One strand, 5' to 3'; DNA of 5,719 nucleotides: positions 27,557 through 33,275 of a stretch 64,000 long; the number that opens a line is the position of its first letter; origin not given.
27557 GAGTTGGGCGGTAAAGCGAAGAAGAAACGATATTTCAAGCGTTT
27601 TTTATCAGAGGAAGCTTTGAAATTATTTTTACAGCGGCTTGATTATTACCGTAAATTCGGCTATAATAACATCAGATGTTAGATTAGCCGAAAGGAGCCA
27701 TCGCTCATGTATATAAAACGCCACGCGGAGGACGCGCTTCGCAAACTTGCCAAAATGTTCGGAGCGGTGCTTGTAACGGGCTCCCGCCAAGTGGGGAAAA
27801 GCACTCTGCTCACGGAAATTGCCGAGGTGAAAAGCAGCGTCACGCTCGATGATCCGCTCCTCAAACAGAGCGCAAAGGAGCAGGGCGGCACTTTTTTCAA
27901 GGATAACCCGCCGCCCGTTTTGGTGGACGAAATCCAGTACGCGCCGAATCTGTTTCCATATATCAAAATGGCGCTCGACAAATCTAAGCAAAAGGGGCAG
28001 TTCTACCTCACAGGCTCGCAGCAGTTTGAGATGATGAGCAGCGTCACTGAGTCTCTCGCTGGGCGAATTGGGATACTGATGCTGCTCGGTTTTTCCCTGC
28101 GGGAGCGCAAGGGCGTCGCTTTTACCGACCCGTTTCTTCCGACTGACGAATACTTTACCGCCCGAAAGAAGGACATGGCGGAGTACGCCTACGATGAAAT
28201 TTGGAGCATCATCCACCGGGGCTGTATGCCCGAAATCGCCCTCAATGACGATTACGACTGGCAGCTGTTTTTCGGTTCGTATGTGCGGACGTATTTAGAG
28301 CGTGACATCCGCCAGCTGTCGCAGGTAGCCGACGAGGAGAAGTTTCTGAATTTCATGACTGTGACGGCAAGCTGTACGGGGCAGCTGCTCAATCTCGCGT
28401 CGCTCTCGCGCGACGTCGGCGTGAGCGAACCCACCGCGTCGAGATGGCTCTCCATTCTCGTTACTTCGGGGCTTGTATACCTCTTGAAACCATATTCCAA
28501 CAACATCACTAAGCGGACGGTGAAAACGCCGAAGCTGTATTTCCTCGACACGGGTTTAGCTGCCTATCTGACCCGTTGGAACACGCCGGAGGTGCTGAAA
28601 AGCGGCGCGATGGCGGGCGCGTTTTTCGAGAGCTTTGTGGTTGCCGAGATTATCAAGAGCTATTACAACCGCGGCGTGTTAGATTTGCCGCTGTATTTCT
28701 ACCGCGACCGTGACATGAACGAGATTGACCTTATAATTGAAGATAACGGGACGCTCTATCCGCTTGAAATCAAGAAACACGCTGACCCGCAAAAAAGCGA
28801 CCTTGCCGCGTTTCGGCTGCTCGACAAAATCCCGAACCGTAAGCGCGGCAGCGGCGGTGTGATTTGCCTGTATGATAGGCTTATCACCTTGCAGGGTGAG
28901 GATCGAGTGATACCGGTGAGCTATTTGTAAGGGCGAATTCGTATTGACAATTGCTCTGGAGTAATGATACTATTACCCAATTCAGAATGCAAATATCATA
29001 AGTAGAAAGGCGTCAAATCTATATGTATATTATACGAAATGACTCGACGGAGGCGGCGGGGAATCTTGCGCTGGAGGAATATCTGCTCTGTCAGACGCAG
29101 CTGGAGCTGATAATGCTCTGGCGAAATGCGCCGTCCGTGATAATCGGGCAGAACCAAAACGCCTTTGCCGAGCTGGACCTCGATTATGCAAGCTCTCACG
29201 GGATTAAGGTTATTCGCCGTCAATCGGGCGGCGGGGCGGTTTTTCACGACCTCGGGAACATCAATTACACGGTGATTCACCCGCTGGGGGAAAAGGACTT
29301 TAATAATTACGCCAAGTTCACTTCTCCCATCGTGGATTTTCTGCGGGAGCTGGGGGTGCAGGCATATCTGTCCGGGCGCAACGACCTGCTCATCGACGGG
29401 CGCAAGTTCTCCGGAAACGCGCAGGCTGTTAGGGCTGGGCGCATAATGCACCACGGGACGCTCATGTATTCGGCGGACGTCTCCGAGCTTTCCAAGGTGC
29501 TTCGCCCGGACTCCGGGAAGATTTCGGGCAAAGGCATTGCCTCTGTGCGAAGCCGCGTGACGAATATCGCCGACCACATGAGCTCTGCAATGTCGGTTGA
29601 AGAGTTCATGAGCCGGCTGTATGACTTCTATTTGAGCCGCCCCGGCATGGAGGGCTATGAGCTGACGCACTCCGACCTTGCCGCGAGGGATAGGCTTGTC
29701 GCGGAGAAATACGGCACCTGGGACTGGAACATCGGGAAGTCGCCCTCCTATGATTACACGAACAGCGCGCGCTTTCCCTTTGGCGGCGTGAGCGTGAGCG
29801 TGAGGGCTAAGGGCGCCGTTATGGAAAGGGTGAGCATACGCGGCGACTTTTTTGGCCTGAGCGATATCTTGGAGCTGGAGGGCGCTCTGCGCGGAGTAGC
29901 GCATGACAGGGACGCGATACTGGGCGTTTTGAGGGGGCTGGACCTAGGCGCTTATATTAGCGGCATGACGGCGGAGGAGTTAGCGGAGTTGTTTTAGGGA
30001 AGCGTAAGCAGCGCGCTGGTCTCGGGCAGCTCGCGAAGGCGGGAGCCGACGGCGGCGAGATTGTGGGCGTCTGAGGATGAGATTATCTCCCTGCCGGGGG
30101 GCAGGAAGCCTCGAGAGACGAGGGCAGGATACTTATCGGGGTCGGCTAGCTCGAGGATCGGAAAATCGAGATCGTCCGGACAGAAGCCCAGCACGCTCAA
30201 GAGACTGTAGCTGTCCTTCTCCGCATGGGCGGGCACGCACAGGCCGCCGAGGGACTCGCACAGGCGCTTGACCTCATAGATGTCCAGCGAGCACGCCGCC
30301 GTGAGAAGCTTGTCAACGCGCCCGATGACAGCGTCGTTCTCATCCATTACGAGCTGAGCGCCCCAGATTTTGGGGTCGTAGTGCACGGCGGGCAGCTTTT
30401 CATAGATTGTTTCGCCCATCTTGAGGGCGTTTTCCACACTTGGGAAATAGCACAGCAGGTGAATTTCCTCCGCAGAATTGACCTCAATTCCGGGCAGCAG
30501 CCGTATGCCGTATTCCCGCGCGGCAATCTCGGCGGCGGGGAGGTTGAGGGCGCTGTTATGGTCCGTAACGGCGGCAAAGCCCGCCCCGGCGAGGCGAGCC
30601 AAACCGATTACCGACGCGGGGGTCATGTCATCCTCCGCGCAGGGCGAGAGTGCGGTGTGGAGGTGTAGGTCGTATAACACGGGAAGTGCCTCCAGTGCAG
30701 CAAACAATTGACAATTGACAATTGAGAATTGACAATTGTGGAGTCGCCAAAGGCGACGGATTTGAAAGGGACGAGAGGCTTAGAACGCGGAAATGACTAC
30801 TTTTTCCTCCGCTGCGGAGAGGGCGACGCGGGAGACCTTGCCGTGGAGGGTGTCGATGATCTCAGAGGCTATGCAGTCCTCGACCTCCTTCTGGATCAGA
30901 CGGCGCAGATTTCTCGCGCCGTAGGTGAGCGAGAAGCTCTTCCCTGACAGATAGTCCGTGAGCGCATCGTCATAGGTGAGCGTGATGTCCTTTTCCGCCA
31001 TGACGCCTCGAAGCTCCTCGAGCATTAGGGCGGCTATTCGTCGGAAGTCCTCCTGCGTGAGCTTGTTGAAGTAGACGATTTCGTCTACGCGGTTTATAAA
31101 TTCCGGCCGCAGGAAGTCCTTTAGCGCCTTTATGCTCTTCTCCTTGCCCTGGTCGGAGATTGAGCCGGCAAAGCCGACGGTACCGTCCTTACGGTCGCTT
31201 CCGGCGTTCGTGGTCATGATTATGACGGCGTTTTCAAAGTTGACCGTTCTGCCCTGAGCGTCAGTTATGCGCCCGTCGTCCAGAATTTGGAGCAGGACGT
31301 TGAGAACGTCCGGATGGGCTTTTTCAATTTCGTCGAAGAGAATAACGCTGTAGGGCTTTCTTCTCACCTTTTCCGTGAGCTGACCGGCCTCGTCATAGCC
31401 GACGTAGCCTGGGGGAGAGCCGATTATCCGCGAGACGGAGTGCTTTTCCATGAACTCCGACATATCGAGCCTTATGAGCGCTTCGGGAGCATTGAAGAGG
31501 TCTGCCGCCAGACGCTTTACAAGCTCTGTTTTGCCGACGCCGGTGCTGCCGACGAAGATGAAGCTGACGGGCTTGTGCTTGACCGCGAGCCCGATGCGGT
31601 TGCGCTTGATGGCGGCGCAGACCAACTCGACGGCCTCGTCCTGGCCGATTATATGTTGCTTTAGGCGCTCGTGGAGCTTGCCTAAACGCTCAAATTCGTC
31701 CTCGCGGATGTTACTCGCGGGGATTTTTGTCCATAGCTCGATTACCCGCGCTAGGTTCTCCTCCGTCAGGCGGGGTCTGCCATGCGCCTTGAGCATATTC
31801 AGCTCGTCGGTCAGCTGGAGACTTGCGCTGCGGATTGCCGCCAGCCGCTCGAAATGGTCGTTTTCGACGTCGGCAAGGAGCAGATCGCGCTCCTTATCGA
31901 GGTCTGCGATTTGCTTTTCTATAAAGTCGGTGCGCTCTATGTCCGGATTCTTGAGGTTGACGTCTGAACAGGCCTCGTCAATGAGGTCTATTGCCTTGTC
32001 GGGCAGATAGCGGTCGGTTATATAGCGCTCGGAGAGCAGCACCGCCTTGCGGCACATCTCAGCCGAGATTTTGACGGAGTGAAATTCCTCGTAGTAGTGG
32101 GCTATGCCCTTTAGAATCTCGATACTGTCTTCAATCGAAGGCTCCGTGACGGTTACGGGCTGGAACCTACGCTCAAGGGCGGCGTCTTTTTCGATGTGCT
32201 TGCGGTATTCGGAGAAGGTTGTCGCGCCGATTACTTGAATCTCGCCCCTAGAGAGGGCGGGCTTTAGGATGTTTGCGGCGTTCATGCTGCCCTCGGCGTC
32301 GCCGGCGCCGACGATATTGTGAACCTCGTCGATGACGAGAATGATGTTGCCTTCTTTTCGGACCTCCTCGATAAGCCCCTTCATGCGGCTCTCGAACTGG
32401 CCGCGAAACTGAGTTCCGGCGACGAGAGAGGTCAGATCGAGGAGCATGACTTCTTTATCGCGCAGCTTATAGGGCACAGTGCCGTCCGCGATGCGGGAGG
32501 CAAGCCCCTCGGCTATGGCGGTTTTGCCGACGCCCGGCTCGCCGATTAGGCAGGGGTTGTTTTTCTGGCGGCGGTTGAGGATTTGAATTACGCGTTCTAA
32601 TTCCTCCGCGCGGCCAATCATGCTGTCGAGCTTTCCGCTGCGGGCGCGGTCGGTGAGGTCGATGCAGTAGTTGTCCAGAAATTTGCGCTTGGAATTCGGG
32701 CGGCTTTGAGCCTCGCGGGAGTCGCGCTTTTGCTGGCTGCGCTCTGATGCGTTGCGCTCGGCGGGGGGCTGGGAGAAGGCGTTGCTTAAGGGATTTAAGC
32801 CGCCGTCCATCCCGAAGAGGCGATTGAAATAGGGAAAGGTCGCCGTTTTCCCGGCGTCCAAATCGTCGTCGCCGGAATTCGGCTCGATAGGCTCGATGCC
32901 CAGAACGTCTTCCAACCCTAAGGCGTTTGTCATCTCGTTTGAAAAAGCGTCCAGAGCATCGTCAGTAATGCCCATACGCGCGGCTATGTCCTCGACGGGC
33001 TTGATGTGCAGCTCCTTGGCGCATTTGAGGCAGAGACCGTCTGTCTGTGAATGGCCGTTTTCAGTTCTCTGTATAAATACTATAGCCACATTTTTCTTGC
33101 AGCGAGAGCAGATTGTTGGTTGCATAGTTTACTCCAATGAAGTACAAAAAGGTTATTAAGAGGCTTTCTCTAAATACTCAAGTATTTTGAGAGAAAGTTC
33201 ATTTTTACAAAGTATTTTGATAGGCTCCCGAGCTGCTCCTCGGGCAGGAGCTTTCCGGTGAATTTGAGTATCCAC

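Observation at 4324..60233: Recurrent composite intergenic element: about five tandem heptamers (AGATAAT type) fused to a GTCGCG-loop-CGCGAC hairpin, 13 copies in 64 kb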

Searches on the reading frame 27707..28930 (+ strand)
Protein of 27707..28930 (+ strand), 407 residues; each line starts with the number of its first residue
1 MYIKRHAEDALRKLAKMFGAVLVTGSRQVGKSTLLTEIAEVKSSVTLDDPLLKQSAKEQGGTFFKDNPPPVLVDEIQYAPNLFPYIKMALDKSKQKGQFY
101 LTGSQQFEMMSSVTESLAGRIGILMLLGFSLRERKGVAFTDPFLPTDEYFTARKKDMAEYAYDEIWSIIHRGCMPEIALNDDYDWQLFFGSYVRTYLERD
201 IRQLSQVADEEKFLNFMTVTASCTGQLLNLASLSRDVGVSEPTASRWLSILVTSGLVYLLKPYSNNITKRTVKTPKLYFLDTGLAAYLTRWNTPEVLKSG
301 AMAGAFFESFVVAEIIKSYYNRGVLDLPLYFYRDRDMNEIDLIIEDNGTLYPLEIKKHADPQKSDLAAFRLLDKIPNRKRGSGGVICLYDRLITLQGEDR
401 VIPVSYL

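Call 48: search_protein_families(library=pfam, max_evalue=0.00001, proteins=[window:27707-28930:+])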
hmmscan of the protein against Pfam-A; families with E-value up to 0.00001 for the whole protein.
window:27707-28930:+ (407 aa): 2 families
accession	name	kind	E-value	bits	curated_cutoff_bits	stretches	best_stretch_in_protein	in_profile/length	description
PF13635.12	DUF4143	-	1.3e-48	165.2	28.1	1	198-357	1-159/160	Domain of unknown function (DUF4143)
PF13173.12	AAA_14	-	8.6e-23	81.2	27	1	20-133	4-127/129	AAA domain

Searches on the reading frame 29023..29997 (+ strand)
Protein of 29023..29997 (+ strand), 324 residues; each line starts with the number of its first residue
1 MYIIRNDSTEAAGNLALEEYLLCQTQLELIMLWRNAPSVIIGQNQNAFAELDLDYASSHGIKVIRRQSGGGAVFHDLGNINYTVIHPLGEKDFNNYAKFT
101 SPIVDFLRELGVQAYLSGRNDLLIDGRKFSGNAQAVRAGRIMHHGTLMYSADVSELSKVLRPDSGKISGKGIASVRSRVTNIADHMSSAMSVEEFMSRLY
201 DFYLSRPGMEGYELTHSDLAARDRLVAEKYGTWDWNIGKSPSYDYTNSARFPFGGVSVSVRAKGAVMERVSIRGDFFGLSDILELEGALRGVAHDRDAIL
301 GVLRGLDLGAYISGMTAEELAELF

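Call 60: search_protein_families(library=pfam, max_evalue=0.00001, proteins=[window:29023-29997:+])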
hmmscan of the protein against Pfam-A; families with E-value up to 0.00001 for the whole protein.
window:29023-29997:+ (324 aa): 3 families
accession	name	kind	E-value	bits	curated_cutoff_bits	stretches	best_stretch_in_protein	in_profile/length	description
PF21948.1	LplA-B_cat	-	3.2e-66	223.6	27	1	12-199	3-195/200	Lipoyl protein ligase A/B catalytic domain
PF10437.14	Lip_prot_lig_C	-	2.5e-20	72.6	24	1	240-324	1-85/85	Bacterial lipoate protein ligase C-terminus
PF03099.24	BPL_LplA_LipB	-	1.9e-10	41.2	21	1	44-149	9-130/133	Biotin/lipoate A/B protein ligase family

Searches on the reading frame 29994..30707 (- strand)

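Call 12: search_protein_families(library=pfam, proteins=[window:29994-30707:-])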
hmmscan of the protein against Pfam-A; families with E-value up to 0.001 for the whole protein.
window:29994-30707:- (237 aa): 1 family
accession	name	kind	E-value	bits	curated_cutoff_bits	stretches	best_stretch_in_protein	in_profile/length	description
PF02811.25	PHP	-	2e-05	25.4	26.4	1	13-85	1-76/164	PHP domain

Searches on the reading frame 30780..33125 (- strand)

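Call 12: search_protein_families(library=pfam, proteins=[window:30780-33125:-])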
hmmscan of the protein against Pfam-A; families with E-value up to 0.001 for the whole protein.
window:30780-33125:- (781 aa): 26 families (the best 25 are shown)
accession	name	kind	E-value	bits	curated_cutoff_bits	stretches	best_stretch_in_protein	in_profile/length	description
PF07724.20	AAA_2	-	5.2e-67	225.4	27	1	519-683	3-166/166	AAA domain (Cdc48 subfamily)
PF17871.7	AAA_lid_9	-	5.4e-29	100.6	22.8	1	330-429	1-101/104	AAA lid domain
PF00004.35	AAA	-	8.2e-25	88.2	21.2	2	192-304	2-110/131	ATPase family associated with various cellular activities (AAA)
PF07728.20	AAA_5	-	4.8e-20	72.4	22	2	522-643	2-125/139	AAA domain (dynein-related subfamily)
PF10431.15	ClpB_D2-small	-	4.7e-18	65.4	21.9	1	689-763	1-75/81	C-terminal, D2-small domain, of ClpB protein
PF13401.12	AAA_22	-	1.3e-13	51.9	27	1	187-287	4-104/130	AAA domain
PF05621.17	TniB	-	2.6e-10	40.5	22.4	1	174-327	21-185/189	Bacterial TniB protein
PF13191.12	AAA_16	-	7.7e-09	36.7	32.6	1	170-215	3-51/167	AAA ATPase domain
PF00158.32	Sigma54_activat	-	3.9e-08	33.6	20.2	1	514-641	17-143/168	Sigma-54 interaction domain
PF13173.12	AAA_14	-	2.3e-07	31.3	27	0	523-618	6-88/129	AAA domain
PF01637.24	ATPase_2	-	1.3e-06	28.9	33.2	0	172-342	4-195/225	ATPase domain predominantly from Archaea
PF20720.3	nSTAND3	-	1.3e-06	28.6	27.2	0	176-221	7-51/155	Novel STAND NTPase 3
PF01078.27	Mg_chelatase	-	1.8e-05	24.7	20.3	0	521-544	24-47/207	Magnesium chelatase, subunit ChlI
PF05729.18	NACHT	-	2e-05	24.9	26.7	0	192-220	4-32/167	NACHT domain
PF04851.21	ResIII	-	2.3e-05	24.8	22.5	0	495-546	8-50/164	Type III restriction enzyme, res subunit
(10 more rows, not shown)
